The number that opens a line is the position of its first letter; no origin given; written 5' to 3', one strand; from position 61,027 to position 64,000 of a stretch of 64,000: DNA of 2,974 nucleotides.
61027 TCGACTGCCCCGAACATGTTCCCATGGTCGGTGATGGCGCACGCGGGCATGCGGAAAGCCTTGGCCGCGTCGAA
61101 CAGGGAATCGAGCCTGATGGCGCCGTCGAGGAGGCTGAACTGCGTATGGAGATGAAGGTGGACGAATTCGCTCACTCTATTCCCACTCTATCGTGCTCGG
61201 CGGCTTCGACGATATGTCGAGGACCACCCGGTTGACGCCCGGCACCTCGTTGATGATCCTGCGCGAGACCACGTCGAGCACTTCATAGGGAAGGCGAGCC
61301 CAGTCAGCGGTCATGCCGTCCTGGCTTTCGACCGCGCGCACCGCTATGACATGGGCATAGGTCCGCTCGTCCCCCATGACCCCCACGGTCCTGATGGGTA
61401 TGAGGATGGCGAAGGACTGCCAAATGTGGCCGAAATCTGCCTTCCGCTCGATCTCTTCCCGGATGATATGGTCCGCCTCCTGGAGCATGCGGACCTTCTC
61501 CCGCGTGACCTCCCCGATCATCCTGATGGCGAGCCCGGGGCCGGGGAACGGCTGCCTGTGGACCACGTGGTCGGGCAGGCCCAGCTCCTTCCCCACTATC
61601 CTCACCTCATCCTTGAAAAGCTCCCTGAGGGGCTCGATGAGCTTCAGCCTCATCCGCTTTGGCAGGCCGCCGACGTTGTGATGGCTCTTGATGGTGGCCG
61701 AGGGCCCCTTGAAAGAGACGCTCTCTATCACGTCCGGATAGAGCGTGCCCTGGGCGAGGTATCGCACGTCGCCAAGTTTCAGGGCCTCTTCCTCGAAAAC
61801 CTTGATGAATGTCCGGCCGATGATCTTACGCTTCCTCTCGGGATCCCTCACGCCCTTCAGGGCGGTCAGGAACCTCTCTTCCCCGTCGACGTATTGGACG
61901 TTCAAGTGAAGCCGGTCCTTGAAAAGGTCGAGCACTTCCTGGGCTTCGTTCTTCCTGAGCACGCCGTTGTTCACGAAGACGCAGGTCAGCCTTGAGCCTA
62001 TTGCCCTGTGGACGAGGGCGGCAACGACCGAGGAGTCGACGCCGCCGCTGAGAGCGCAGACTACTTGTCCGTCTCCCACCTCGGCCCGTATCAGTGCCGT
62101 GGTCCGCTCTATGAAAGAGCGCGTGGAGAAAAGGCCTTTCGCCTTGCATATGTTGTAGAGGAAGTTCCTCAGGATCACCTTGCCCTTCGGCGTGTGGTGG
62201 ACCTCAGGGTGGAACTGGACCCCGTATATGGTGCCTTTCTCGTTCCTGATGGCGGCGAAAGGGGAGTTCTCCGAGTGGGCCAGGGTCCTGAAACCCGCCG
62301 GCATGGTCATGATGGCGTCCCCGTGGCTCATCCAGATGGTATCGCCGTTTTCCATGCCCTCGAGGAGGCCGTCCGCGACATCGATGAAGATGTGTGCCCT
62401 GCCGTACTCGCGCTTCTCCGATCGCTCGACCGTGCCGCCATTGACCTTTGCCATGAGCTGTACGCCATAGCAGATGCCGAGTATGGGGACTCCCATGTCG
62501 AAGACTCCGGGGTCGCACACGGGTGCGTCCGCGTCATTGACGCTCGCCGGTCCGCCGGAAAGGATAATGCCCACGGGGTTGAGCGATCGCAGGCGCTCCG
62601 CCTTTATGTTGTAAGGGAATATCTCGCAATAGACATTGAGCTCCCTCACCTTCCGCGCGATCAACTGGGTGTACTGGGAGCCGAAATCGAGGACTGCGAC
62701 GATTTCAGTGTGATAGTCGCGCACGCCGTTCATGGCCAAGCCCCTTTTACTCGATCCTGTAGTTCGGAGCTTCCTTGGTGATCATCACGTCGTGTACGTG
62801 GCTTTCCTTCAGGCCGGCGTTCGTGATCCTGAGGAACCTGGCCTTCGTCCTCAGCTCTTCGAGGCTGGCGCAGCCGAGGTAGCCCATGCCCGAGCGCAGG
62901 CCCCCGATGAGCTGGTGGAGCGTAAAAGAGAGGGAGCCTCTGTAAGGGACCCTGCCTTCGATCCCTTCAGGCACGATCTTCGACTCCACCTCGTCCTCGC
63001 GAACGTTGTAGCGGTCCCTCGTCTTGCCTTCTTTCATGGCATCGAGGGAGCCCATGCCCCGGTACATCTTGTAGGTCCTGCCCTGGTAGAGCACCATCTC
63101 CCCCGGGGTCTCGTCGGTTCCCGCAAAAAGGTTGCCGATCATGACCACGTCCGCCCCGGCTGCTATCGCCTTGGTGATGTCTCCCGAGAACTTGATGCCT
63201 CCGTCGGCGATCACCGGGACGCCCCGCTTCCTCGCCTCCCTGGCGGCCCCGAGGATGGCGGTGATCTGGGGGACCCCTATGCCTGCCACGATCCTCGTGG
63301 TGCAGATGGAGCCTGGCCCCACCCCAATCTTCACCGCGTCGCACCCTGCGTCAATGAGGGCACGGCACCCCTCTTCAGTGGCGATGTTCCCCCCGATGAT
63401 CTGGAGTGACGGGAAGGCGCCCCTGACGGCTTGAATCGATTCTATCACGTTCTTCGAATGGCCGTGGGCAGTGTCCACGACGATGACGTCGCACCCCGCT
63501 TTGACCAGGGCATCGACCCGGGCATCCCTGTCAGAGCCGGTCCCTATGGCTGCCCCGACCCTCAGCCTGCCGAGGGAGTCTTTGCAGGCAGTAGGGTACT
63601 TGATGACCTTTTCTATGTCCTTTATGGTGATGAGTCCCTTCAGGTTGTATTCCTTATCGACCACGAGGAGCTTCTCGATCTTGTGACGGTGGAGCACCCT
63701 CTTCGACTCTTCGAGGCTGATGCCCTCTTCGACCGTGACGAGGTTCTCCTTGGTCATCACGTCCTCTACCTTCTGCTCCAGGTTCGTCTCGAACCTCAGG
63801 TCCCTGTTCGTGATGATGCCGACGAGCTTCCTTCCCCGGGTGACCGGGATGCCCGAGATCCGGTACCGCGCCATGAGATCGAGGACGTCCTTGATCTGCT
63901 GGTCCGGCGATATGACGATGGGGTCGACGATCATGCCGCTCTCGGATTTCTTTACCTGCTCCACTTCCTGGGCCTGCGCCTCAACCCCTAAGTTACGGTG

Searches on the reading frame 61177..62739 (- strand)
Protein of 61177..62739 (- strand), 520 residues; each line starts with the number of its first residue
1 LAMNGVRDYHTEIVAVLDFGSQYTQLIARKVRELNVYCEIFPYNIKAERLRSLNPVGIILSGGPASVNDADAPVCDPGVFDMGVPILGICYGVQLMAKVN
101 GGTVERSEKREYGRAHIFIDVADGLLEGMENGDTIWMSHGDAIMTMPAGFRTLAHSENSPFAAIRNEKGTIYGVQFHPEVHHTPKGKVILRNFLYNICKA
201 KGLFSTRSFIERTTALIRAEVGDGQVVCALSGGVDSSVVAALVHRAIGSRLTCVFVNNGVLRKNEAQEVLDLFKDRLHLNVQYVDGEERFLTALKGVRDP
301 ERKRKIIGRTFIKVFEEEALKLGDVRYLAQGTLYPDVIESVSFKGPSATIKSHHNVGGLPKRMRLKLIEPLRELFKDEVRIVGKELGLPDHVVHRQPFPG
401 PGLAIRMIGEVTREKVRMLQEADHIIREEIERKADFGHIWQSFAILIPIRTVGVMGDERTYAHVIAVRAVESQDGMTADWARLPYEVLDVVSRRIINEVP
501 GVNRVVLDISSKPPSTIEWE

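Call 26: search_protein_families(library=pfam, proteins=[window:61177-62739:-], max_evalue=0.00001)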
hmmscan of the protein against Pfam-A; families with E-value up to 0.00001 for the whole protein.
window:61177-62739:- (520 aa): 5 families
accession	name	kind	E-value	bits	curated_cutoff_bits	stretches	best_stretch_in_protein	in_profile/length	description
PF00117.34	GATase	-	1.2e-46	159.2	22.8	1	16-196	2-189/190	Glutamine amidotransferase class-I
PF00958.27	GMP_synt_C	-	3.7e-42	142.7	27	1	428-519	1-92/92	GMP synthase C terminal domain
PF07722.19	Peptidase_C26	-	2.9e-09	37.4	20.5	1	81-179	103-219/219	Peptidase C26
PF02540.23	NAD_synthase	-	3e-09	36.8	21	0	222-287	17-82/242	NAD synthase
PF00733.27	Asn_synthase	-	2.2e-06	28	21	0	221-253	15-47/354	Asparagine synthase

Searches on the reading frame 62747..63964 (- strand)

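Call 26: search_protein_families(library=pfam, proteins=[window:62747-63964:-], max_evalue=0.00001)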
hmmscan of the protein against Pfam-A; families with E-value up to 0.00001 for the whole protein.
window:62747-63964:- (405 aa): 3 families
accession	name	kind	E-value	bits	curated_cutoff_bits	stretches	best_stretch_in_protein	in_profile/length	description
PF00478.31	IMPDH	-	1.6e-123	412.5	25.6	1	114-391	73-345/345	IMP dehydrogenase / GMP reductase domain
PF00571.33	CBS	-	9e-22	77.6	24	2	11-57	5-52/57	CBS domain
PF03060.21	NMO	-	1.9e-07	31.3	28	1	125-289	81-234/331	Nitronate monooxygenase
